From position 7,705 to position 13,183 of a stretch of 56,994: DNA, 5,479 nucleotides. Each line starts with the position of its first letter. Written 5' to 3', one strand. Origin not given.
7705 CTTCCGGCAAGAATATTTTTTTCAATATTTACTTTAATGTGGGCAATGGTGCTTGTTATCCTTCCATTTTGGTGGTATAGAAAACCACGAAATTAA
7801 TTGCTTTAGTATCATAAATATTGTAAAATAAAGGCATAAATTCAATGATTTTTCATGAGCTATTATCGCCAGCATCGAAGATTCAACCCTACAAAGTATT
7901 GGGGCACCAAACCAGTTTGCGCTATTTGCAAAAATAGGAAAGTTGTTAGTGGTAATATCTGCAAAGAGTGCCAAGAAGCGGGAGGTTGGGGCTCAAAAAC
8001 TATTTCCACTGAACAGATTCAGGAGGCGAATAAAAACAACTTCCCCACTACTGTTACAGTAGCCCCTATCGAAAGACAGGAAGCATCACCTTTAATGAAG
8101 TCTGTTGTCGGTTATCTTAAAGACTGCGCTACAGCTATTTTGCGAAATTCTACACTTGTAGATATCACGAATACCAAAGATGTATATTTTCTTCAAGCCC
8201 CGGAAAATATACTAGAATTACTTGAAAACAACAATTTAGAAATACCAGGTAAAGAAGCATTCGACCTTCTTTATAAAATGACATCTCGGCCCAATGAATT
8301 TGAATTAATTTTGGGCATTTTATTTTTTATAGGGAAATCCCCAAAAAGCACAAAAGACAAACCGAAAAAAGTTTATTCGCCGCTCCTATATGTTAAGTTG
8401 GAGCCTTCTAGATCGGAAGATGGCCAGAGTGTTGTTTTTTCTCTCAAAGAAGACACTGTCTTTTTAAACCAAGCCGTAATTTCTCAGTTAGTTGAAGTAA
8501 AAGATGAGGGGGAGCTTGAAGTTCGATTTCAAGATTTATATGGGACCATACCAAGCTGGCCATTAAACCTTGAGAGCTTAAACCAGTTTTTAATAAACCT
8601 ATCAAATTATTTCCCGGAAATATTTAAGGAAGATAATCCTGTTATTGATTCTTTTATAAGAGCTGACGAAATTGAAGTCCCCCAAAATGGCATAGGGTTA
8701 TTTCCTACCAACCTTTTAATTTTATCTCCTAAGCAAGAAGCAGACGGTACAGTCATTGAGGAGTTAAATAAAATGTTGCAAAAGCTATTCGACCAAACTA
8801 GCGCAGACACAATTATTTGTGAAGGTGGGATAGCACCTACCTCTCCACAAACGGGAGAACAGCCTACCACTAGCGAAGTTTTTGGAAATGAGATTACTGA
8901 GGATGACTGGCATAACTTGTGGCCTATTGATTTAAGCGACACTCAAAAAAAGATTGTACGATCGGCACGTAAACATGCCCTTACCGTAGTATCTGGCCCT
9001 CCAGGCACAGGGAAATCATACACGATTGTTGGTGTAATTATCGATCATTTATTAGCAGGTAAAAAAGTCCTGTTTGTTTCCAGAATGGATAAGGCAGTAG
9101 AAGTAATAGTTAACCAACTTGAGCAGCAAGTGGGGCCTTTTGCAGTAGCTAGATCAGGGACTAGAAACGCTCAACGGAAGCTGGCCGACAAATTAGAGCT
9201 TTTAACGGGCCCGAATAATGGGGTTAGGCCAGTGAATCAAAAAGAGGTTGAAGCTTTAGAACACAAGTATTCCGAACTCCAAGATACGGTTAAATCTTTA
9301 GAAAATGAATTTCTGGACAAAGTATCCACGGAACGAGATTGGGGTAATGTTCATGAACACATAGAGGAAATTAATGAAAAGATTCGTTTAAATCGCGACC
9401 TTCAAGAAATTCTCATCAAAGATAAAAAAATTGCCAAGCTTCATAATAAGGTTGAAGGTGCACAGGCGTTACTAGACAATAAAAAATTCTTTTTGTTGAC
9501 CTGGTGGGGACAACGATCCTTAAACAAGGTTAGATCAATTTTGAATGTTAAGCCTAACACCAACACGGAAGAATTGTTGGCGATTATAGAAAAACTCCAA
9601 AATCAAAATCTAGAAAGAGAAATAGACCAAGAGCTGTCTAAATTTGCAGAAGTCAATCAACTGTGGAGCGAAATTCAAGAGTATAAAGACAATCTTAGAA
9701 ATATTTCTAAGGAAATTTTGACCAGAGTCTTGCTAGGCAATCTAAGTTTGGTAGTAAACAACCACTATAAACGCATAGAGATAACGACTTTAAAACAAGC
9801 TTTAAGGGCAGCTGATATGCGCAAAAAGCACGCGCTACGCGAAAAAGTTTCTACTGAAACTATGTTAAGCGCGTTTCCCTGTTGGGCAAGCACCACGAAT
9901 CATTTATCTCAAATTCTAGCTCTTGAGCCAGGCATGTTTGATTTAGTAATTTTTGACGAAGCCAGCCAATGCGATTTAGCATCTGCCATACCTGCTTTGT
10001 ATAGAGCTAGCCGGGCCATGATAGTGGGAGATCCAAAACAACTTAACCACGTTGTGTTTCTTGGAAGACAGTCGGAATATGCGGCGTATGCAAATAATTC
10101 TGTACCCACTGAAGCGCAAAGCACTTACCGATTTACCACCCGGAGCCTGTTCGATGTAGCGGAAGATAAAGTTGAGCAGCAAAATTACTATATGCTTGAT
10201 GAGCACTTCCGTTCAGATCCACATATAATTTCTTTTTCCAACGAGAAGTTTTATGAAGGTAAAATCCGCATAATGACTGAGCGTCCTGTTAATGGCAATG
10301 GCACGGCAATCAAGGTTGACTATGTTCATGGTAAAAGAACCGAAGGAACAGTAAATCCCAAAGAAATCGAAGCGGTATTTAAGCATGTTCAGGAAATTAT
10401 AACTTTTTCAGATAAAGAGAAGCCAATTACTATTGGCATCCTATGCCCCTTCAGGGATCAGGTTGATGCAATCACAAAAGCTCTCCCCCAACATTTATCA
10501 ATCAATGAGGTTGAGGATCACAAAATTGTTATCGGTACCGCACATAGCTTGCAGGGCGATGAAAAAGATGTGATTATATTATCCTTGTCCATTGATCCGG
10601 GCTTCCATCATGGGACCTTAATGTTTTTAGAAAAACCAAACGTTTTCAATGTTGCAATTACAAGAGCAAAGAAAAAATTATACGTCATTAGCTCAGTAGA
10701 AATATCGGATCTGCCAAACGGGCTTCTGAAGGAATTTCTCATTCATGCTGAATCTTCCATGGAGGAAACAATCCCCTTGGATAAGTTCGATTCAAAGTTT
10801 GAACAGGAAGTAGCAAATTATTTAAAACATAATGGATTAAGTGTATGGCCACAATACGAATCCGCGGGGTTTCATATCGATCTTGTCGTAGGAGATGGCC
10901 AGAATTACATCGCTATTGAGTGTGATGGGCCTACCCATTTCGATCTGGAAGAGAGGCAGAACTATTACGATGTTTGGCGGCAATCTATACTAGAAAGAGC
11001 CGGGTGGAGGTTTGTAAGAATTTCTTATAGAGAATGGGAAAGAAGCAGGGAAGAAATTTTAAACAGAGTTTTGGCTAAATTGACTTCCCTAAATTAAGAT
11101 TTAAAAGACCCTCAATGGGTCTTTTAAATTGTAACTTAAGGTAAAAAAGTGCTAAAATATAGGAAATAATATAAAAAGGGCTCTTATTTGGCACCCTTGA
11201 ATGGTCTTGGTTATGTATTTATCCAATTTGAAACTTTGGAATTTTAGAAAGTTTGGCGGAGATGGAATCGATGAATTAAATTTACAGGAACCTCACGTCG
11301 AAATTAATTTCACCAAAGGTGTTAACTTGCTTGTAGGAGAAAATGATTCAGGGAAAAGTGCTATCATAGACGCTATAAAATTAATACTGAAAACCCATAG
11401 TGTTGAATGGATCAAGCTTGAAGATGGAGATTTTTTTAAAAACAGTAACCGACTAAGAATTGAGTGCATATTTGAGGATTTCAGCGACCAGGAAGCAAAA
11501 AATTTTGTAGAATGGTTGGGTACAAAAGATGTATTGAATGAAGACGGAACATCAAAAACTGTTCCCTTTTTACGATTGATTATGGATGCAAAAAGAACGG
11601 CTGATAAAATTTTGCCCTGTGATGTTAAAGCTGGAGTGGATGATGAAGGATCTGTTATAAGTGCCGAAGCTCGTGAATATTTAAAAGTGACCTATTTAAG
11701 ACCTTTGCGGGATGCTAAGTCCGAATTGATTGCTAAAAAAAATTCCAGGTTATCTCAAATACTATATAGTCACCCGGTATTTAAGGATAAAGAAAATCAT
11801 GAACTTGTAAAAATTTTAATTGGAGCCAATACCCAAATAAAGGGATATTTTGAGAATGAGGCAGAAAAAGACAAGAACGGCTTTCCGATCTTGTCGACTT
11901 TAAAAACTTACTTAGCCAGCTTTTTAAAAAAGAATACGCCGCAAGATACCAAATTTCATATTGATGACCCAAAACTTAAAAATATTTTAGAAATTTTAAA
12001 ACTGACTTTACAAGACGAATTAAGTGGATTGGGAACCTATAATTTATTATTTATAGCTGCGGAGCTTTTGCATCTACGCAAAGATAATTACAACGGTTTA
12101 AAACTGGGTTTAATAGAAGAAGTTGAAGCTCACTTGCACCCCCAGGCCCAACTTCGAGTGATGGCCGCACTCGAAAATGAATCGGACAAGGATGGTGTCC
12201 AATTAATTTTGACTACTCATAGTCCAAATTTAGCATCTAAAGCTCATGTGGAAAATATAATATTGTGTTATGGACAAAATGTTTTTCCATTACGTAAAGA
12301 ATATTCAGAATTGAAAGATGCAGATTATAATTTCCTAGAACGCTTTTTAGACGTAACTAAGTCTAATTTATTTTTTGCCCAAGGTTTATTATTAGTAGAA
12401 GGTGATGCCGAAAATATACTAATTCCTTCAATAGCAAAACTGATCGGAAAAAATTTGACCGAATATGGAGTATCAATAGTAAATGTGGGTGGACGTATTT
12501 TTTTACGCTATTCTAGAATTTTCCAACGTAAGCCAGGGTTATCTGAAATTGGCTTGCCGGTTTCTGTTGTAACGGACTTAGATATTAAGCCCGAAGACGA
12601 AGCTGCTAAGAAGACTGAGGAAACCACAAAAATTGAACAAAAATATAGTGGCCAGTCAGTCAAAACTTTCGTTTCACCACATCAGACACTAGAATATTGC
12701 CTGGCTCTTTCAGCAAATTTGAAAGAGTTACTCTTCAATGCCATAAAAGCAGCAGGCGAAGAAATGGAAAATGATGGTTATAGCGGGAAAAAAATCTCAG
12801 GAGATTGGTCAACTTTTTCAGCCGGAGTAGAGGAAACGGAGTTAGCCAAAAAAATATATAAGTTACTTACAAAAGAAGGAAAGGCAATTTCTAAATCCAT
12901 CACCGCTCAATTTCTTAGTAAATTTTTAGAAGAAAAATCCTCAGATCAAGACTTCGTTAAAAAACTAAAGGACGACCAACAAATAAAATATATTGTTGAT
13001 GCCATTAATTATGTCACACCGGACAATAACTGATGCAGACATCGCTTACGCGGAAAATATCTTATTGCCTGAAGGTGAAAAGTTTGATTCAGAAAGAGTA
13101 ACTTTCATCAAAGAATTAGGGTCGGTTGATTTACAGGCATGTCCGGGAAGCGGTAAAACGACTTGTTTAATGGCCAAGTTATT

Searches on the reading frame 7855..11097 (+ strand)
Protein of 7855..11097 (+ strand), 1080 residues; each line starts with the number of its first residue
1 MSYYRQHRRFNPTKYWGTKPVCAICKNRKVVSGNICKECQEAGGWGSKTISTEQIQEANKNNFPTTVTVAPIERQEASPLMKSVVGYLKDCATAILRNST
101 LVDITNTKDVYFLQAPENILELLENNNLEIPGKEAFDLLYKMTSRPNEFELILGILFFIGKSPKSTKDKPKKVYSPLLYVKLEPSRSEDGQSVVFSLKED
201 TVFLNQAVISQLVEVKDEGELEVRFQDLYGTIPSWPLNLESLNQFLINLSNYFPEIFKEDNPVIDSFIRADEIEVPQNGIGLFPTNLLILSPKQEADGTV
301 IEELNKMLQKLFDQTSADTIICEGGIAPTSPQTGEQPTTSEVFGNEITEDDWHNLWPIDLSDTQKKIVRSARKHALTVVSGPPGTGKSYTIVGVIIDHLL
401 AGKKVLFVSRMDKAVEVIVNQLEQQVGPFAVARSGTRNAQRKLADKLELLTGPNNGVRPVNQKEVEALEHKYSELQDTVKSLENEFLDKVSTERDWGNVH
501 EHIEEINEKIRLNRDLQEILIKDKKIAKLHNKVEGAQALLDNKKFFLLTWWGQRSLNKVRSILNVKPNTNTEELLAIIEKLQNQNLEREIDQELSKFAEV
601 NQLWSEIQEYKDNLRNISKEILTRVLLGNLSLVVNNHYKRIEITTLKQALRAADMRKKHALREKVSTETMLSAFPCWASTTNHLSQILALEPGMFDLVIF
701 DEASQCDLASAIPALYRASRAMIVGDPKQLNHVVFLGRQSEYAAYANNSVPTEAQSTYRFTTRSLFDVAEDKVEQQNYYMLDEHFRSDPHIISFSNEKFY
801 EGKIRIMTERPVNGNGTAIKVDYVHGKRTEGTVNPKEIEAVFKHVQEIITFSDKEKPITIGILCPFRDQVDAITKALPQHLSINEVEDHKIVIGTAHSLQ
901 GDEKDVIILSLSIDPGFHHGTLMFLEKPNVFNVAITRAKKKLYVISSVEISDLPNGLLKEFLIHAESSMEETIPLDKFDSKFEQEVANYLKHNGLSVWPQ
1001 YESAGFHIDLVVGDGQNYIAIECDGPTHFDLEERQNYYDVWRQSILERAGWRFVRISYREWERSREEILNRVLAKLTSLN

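Call 31: search_protein_families(library=pfam, proteins=[window:7855-11097:+], max_evalue=0.001)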
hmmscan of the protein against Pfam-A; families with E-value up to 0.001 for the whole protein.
window:7855-11097:+ (1080 aa): 12 families
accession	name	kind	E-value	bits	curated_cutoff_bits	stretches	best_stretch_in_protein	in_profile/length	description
PF13087.12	AAA_12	-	9.3e-30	104.1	27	1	763-947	3-193/195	AAA domain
PF18741.7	MTES_1575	-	1.9e-24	86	38.2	1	982-1076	1-96/96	REase_MTES_1575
PF13086.12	AAA_11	-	7.4e-21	75.5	27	1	360-734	2-254/257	AAA domain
PF13604.12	AAA_30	-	3.2e-09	37.3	27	1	360-423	2-67/191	AAA domain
PF13245.12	AAA_19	-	4.1e-09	37.2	25.1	1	364-425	1-64/134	AAA domain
PF01443.25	Viral_helicase1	-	4.4e-09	36.9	21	0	875-945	161-227/228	Viral superfamily 1 RNA helicase core domain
PF08373.16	RAP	-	9.8e-09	35.5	24.2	1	1021-1063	1-44/58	RAP domain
PF02562.22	PhoH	-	3.3e-06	27.2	27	1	361-468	6-108/205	PhoH-like protein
PF13361.12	UvrD_C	-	0.00045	20.2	25.6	0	889-947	285-348/350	UvrD-like helicase C-terminal domain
PF13481.12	AAA_25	-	0.00046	20.3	27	0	371-482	29-141/195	AAA domain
PF04480.18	DUF559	-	0.00065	20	20.6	0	1017-1076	53-108/109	Protein of unknown function (DUF559)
PF00580.27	UvrD-helicase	-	0.00077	19.7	23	0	361-729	2-250/271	UvrD/REP helicase N-terminal domain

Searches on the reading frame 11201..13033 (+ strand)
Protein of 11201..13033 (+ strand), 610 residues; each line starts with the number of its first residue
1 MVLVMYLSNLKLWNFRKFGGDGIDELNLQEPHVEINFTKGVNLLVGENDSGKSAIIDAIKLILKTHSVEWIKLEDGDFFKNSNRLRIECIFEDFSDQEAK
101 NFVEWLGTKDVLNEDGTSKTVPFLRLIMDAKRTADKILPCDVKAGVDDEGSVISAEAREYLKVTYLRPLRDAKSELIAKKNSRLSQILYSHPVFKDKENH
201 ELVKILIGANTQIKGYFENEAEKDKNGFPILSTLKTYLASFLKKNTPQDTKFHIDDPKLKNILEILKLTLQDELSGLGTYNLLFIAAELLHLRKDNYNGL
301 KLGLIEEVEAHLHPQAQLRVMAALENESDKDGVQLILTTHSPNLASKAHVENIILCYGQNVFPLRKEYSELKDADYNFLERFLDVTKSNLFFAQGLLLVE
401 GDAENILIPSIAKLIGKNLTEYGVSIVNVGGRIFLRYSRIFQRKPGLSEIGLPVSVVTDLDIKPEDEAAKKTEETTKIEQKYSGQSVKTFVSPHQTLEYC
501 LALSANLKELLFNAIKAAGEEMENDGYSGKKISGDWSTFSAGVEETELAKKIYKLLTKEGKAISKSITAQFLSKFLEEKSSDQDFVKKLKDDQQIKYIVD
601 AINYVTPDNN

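Call 3: search_protein_families(library=pfam, proteins=[window:11201-13033:+], max_evalue=0.01)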
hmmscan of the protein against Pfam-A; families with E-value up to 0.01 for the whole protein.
window:11201-13033:+ (610 aa): 8 families
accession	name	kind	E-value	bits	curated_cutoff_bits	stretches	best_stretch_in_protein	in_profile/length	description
PF13175.12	AAA_15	-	3.3e-26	93.2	32.1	2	173-345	211-374/374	AAA ATPase domain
PF13304.12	AAA_21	-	3.3e-20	73.8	27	1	41-344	1-302/304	AAA domain, putative AbiEii toxin, Type IV TA system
PF20469.4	OLD-like_TOPRIM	-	6.5e-17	62.3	23.2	1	391-461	1-67/67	Overcoming lysogenization defect protein-like, TOPRIM domain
PF02463.25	SMC_N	-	1.5e-10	41.3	40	1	28-68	13-53/220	RecF/RecN/SMC N terminal domain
PF13476.12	AAA_23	-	3.2e-10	41.4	27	1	10-258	2-155/201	AAA domain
PF11398.14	DUF2813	-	5.1e-09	36.4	21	1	41-353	24-333/372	Protein of unknown function (DUF2813)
PF13555.12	AAA_29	-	2.8e-06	27.4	27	1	35-66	17-49/61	P-loop containing region of AAA domain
PF13514.12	AAA_27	-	0.0007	19.7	22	0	25-99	18-82/206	AAA domain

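Call 4: search_protein_families(library=padloc, proteins=[window:11201-13033:+], max_evalue=0.01)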
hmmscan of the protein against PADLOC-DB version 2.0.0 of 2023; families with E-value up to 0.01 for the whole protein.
window:11201-13033:+ (610 aa): 142 families (the best 25 are shown)
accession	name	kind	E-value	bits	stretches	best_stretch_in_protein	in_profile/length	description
PDLC00080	GajA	-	2.8e-214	711.5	1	5-607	1-620/622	AAA ATPase domain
PDLC00099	GajA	-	2.9e-202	672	1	5-608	1-620/626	AAA ATPase domain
PDLC00096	GajA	-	2.2e-126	421.1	1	5-606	1-613/630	AAA ATPase domain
PDLC00091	GajA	-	4.1e-91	304.7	1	5-607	1-621/627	AAA ATPase domain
PDLC00071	GajA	-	1.3e-81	273.2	1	5-607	1-583/588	AAA ATPase domain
PDLC00064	GajA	-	5.7e-61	204.9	2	169-480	1-315/464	AAA ATPase domain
PDLC00070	GajA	-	6.6e-61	204.6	1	5-605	1-591/596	AAA ATPase domain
PDLC00073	GajA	-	8.4e-60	201.3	1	5-580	1-570/589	AAA ATPase domain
PDLC00083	GajA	-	1.1e-58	197.1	1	5-466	1-478/639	AAA ATPase domain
PDLC00069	GajA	-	3.7e-55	185.6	2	145-592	159-659/687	AAA ATPase domain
PDLC00072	GajA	-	4.2e-53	178.8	2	159-481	201-522/709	AAA ATPase domain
PDLC00077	GajA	-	5.4e-52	175.2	2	149-522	181-558/616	AAA ATPase domain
PDLC00101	GajA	-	1.3e-49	167.5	1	5-476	1-451/632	AAA ATPase domain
PDLC00092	GajA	-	3.5e-47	159.3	2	155-581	166-589/604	AAA ATPase domain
PDLC00093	GajA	-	1.5e-39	134.3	2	267-508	339-603/736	AAA ATPase domain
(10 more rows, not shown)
